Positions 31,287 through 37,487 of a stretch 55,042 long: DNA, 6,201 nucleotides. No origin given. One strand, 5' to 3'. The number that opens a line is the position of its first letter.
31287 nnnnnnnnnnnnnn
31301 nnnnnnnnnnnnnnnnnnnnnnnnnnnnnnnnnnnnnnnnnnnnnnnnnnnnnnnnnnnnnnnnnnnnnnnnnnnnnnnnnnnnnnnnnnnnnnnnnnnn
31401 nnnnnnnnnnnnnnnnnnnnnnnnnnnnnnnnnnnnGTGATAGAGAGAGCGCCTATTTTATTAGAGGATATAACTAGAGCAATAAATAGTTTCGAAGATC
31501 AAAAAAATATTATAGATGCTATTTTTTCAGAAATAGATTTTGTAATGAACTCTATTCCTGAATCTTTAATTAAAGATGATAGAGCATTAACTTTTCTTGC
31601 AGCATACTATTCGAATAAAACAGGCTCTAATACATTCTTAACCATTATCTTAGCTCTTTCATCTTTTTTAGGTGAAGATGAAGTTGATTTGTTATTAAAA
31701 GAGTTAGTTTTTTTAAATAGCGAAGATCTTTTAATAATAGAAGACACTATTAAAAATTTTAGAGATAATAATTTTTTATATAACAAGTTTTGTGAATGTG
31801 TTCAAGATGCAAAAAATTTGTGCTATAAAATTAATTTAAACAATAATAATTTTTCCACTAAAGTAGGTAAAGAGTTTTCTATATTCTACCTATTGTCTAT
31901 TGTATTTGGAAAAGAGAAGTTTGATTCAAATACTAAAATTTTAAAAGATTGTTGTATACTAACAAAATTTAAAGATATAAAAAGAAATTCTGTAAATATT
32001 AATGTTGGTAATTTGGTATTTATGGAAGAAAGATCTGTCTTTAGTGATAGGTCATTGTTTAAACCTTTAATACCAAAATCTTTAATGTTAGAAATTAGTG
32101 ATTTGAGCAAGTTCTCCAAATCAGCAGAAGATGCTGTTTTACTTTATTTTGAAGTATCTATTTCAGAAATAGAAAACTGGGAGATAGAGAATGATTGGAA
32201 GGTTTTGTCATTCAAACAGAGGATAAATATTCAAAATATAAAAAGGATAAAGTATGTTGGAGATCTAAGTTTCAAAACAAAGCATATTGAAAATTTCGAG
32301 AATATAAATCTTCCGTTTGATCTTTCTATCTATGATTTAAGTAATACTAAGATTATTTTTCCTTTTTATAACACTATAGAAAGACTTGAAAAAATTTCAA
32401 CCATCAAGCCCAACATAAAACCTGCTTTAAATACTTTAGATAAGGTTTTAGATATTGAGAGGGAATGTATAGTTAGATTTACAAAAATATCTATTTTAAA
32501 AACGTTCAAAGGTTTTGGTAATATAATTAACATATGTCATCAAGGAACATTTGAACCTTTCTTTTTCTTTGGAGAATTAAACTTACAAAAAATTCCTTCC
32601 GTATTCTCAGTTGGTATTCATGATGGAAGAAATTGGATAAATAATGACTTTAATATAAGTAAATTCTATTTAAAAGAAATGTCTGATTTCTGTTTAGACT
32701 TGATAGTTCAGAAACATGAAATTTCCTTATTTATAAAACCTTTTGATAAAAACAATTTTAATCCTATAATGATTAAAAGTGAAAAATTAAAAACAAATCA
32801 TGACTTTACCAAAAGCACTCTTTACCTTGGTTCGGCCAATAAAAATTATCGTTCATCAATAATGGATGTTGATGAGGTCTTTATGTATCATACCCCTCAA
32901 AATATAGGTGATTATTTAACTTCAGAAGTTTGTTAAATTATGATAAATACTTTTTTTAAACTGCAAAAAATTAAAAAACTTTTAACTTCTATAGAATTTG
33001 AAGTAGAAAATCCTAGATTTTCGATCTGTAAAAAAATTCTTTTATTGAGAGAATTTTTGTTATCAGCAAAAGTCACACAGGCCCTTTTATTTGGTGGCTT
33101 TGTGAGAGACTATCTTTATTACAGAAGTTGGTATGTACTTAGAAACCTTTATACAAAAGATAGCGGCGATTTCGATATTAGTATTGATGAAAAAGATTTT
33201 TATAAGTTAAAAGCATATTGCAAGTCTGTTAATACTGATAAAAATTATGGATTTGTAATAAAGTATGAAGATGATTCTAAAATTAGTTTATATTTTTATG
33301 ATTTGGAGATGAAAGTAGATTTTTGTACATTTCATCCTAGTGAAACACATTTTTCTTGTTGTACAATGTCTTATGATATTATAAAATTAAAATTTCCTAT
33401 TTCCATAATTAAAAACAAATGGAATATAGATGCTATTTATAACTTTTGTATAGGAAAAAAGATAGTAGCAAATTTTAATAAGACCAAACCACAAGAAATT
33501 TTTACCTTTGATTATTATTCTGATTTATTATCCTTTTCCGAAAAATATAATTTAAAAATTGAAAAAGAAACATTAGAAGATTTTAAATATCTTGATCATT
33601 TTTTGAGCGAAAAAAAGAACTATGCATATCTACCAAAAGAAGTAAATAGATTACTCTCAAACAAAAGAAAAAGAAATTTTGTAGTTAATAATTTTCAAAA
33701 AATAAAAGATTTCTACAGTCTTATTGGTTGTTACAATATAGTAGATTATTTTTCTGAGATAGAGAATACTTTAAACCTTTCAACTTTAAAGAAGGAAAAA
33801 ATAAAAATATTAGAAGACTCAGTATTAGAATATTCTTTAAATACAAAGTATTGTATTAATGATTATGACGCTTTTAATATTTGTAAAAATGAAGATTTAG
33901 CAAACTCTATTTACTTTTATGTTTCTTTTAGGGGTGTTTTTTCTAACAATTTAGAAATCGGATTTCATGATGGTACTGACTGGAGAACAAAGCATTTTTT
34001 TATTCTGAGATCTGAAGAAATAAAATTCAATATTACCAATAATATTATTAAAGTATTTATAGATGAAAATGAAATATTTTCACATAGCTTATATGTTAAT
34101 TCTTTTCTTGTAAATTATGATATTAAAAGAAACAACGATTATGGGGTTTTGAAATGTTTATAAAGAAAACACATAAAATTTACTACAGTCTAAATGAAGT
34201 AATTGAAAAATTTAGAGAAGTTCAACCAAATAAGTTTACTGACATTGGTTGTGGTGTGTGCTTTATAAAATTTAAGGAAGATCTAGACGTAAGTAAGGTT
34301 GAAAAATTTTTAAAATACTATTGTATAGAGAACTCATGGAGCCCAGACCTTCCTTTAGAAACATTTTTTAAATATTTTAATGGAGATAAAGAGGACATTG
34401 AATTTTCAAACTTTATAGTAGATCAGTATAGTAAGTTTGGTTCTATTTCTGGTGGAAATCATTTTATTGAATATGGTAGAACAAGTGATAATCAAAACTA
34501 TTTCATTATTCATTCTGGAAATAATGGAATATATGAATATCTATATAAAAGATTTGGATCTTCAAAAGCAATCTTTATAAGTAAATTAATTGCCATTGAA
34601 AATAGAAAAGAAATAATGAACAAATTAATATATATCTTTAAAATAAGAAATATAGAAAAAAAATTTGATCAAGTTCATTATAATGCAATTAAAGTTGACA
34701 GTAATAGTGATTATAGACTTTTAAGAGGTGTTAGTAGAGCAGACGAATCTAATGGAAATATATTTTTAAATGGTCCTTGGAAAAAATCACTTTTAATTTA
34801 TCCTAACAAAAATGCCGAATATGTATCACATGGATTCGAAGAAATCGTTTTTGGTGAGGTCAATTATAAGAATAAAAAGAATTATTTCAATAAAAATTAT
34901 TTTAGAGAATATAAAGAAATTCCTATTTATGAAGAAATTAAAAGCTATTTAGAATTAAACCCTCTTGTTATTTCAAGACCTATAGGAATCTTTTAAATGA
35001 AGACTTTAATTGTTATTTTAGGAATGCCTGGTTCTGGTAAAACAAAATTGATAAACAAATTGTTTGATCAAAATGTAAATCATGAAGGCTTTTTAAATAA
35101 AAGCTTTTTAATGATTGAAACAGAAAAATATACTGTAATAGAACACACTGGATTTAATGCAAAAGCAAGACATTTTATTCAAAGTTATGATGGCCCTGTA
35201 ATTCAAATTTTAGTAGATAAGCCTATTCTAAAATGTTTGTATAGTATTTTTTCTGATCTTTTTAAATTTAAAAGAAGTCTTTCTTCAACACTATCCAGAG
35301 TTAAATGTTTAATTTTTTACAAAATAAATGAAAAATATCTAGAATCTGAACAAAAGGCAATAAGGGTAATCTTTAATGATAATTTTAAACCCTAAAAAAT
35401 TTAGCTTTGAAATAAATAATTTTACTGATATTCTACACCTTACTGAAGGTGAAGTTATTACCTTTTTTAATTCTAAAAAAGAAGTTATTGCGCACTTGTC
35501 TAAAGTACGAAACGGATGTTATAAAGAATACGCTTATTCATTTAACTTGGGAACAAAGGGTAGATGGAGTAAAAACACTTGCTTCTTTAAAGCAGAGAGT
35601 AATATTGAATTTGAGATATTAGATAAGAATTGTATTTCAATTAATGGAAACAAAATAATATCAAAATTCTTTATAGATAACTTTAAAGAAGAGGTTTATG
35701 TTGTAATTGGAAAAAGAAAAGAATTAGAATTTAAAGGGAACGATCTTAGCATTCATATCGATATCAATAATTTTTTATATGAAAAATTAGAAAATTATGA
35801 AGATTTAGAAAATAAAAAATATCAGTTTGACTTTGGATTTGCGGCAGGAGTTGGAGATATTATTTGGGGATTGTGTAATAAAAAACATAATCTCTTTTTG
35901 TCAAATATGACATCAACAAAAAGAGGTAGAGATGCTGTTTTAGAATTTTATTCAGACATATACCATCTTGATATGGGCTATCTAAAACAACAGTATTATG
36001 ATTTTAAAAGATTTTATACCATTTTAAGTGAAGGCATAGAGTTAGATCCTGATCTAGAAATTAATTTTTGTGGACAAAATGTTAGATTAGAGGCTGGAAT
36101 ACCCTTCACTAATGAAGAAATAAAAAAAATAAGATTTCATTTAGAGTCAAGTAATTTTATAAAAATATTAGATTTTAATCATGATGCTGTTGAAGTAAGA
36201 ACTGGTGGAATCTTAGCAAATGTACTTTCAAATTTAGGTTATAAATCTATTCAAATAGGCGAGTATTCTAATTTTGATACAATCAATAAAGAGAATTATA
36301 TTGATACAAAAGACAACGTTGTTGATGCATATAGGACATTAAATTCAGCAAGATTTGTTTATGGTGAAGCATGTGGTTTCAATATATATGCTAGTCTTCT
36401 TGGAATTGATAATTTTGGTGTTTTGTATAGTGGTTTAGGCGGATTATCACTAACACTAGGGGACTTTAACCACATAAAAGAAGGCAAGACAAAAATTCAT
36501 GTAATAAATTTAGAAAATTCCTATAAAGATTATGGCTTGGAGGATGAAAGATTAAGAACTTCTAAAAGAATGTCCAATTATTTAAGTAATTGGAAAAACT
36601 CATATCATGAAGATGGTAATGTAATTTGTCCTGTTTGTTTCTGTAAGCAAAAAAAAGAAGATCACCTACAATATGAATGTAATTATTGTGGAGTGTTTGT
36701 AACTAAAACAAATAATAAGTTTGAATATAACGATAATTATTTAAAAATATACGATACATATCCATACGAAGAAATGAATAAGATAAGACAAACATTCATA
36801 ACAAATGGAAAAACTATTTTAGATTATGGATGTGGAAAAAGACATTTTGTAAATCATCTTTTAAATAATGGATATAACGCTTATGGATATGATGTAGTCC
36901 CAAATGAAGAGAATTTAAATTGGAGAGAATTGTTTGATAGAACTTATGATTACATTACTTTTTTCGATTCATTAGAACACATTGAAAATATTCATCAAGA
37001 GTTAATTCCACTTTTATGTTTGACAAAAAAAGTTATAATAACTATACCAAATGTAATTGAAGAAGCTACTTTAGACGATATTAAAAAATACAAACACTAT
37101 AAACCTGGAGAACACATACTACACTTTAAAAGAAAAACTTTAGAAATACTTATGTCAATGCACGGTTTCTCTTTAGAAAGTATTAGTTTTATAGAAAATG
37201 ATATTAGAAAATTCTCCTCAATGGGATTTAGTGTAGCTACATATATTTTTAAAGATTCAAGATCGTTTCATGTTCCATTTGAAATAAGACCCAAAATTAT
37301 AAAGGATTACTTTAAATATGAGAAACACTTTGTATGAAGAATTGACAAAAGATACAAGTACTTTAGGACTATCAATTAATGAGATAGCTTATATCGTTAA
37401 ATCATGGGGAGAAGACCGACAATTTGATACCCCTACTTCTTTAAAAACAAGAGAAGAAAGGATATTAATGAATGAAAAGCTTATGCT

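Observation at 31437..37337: Very AT-rich five-gene operon: mini-RtcB, P-loop kinase, CCA/polyA-type nucleotidyltransferase and methyltransferase linked by a shared LamG-like module (candidate novel RNA-modification/repair system)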

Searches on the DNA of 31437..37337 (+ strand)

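Call 6: search_dna_similar(query=window:31437-37337:+, collection=phages, mode=distant, max_rows=20)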
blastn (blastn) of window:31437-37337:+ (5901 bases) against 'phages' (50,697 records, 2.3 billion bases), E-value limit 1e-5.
No match.
